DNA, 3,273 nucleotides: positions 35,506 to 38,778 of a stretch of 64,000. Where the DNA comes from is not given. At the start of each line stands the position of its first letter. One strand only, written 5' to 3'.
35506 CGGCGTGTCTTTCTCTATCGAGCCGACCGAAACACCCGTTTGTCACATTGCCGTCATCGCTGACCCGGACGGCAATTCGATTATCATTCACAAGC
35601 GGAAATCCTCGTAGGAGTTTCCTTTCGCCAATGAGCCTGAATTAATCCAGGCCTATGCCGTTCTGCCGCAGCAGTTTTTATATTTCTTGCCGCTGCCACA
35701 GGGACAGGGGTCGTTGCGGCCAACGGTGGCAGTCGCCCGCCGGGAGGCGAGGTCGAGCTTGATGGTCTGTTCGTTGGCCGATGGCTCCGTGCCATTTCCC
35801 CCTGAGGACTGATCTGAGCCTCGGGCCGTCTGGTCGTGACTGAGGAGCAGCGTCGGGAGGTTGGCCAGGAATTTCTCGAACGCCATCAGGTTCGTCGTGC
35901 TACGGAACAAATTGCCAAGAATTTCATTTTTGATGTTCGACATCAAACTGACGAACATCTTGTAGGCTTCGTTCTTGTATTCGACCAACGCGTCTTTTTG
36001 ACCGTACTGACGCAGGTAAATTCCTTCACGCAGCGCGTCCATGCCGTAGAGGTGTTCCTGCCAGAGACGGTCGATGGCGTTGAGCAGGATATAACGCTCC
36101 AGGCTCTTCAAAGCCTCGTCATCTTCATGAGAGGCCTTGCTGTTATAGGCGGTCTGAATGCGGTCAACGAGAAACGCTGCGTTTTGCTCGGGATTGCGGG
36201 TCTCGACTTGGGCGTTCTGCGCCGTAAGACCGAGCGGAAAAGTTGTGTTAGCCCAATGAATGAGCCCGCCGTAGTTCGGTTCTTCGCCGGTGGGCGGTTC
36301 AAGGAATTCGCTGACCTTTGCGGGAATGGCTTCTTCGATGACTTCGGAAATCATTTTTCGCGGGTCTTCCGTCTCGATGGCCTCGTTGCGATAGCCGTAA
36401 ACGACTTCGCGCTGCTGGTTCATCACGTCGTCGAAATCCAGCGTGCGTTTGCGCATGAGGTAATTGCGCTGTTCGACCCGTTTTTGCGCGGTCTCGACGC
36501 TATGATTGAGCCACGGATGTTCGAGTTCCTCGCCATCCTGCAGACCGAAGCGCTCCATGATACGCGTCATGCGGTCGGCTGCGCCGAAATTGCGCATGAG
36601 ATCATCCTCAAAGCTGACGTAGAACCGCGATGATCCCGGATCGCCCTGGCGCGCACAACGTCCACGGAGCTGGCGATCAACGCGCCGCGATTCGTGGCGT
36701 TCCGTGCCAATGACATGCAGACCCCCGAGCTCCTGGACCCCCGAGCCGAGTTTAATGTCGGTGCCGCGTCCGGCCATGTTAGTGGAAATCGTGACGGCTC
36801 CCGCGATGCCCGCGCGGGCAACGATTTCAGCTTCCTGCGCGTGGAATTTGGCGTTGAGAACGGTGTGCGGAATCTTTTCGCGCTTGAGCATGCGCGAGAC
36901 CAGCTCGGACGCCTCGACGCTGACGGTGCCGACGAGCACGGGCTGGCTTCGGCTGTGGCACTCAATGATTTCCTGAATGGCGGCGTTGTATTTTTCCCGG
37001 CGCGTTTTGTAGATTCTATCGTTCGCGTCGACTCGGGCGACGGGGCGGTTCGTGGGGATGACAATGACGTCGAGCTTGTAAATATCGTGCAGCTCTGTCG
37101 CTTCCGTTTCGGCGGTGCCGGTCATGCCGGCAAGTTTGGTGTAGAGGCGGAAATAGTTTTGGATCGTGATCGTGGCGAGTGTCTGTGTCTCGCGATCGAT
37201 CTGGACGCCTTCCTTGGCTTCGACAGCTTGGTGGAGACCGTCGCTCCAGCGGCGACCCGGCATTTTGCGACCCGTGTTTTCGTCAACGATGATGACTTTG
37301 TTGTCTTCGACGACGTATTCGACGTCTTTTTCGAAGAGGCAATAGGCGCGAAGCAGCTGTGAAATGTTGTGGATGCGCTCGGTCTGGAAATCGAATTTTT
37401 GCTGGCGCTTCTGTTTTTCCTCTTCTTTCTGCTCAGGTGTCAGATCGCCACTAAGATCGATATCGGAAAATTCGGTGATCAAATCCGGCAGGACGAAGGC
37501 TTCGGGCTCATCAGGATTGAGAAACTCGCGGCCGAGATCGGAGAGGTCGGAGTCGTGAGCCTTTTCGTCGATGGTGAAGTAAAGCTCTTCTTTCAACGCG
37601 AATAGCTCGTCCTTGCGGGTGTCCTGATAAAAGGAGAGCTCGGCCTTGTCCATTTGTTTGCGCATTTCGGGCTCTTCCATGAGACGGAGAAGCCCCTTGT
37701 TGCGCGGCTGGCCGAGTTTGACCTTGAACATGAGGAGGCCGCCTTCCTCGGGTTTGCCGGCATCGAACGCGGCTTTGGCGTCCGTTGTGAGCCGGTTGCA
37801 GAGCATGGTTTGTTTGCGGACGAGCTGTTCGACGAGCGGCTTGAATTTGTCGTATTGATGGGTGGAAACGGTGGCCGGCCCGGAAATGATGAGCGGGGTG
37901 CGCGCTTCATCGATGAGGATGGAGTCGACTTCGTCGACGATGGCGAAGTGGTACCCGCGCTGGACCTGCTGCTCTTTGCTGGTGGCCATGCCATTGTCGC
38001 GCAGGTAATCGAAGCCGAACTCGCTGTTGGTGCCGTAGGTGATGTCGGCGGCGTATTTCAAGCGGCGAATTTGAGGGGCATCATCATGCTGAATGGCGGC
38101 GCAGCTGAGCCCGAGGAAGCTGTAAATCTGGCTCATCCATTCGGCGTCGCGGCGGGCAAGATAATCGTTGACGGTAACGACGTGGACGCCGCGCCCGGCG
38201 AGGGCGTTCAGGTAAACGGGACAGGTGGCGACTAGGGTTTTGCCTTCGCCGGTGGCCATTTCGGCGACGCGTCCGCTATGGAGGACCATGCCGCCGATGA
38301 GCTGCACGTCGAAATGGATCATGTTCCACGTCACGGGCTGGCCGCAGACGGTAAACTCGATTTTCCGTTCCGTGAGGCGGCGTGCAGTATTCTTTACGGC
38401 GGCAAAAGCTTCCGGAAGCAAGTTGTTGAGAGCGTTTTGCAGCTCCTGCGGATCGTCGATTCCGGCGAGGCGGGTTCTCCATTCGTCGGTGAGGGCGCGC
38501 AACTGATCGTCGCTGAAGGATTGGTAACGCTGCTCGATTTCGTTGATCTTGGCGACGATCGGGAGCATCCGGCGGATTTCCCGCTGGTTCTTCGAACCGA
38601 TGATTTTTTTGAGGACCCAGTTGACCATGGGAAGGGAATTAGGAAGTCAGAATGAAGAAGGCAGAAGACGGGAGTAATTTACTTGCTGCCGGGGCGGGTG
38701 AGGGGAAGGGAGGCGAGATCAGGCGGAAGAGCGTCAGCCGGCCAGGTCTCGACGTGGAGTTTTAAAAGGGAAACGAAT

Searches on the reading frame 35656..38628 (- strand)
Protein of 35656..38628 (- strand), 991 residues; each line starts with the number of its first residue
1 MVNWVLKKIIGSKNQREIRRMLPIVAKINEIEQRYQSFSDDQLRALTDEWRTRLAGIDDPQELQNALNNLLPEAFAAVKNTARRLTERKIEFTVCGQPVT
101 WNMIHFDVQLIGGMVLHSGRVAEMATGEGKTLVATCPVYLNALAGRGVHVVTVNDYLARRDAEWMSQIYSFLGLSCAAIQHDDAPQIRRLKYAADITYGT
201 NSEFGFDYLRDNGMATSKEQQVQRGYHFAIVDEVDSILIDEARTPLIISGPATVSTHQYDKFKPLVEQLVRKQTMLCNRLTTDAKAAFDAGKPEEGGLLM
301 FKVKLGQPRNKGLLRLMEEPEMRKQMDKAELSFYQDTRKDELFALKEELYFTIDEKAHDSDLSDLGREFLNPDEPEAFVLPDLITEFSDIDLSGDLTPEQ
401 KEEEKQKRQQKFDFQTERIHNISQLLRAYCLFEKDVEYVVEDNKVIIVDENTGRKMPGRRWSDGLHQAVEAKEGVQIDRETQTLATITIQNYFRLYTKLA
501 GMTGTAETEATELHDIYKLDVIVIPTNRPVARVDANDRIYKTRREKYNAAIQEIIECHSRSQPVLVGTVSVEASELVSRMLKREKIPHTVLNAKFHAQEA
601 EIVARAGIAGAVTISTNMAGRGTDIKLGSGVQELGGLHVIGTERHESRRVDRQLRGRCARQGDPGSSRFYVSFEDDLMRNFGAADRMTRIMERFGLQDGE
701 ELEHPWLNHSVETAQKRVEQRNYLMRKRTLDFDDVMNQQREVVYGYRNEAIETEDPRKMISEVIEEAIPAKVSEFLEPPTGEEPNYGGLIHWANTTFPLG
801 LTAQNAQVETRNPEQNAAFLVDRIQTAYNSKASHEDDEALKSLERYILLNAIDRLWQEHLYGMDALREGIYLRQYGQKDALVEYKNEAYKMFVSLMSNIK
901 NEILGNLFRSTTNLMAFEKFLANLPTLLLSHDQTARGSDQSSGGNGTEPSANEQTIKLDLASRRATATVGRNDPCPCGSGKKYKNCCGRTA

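Call 43: search_protein_families(library=ncbifam, proteins=[window:35656-38628:-], max_evalue=1e-10)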
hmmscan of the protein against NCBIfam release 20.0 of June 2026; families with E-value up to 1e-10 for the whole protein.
window:35656-38628:- (991 aa): 8 families
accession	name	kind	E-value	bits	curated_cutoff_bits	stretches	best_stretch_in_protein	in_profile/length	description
NF009536.0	PRK12901.1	equivalog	0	1163.3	1493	2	91-836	158-902/1118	preprotein translocase subunit SecA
NF009538.1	PRK12904.1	equivalog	0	1013.4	814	3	415-629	278-492/814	preprotein translocase subunit SecA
TIGR00963.1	secA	equivalog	1.1e-294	979.7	800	2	28-629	1-474/787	preprotein translocase subunit SecA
NF006630.0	PRK09200.1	subfamily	2.9e-253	842.5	862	2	417-914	284-778/789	preprotein translocase subunit SecA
TIGR04397.1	SecA2_Bac_anthr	exception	1.6e-240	800.4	1085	2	418-907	283-770/774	accessory Sec system translocase SecA2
TIGR03714.1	secA2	equivalog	1.9e-206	687.8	930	2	420-900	283-762/762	accessory Sec system translocase SecA2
NF012136.0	SecA2_Lm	equivalog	1e-182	609.1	1100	2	419-895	280-753/776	accessory Sec system translocase SecA2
TIGR04221.1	SecA2_Mycobac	equivalog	5.3e-166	554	725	2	420-765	284-631/762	accessory Sec system translocase SecA2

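Call 47: find_homologous_proteins(query=window:35656-38628:-, max_evalue=1e-50)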
Query window:35656-38628:- (991 aa): 8000 proteins with E <= 1e-50 among 8000 candidates; the best 120 are listed.
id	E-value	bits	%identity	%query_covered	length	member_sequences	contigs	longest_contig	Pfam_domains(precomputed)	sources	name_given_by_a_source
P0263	0.0e+0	2155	95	100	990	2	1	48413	PF07517.21,PF00270.36,PF07516.19,PF21090.4,PF02810.22,PF01043.27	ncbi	ncbi:MAG TPA: preprotein translocase subunit SecA [Chthoniobacterales bacterium]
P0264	0.0e+0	2139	94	100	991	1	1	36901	PF07517.21,PF07516.19,PF21090.4,PF02810.22,PF01043.27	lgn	-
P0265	0.0e+0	1804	80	100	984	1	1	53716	PF07517.21,PF00270.36,PF07516.19,PF21090.4,PF02810.22,PF01043.27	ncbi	-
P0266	0.0e+0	1803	80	100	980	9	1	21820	PF07517.21,PF00270.36,PF07516.19,PF21090.4,PF02810.22,PF01043.27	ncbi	-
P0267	0.0e+0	1770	79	100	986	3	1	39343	PF07517.21,PF07516.19,PF21090.4,PF02810.22,PF01043.27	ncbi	-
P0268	0.0e+0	1765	79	100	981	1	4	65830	PF07517.21,PF00270.36,PF07516.19,PF21090.4,PF02810.22,PF01043.27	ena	-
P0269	0.0e+0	1714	74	100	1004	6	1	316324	PF07517.21,PF00270.36,PF07516.19,PF21090.4,PF02810.22,PF01043.27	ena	-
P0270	0.0e+0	1713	75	100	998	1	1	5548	PF07517.21,PF00270.36,PF07516.19,PF21090.4,PF02810.22,PF01043.27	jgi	jgi:preprotein translocase subunit SecA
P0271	0.0e+0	1709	74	100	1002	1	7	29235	PF07517.21,PF00270.36,PF07516.19,PF21090.4,PF02810.22,PF01043.27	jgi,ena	-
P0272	0.0e+0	1709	74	100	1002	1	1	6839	PF07517.21,PF00270.36,PF07516.19,PF21090.4,PF02810.22,PF01043.27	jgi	-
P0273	0.0e+0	1708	74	100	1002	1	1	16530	PF07517.21,PF00270.36,PF07516.19,PF21090.4,PF02810.22,PF01043.27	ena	-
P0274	0.0e+0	1708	74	100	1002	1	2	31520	PF07517.21,PF00270.36,PF07516.19,PF21090.4,PF02810.22,PF01043.27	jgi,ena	-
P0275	0.0e+0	1706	75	100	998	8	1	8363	PF07517.21,PF00270.36,PF07516.19,PF21090.4,PF02810.22,PF01043.27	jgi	-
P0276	0.0e+0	1706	74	100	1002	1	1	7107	PF07517.21,PF00270.36,PF07516.19,PF21090.4,PF02810.22,PF01043.27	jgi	-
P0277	0.0e+0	1706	75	100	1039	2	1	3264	PF07517.21,PF07516.19,PF21090.4,PF02810.22,PF01043.27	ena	-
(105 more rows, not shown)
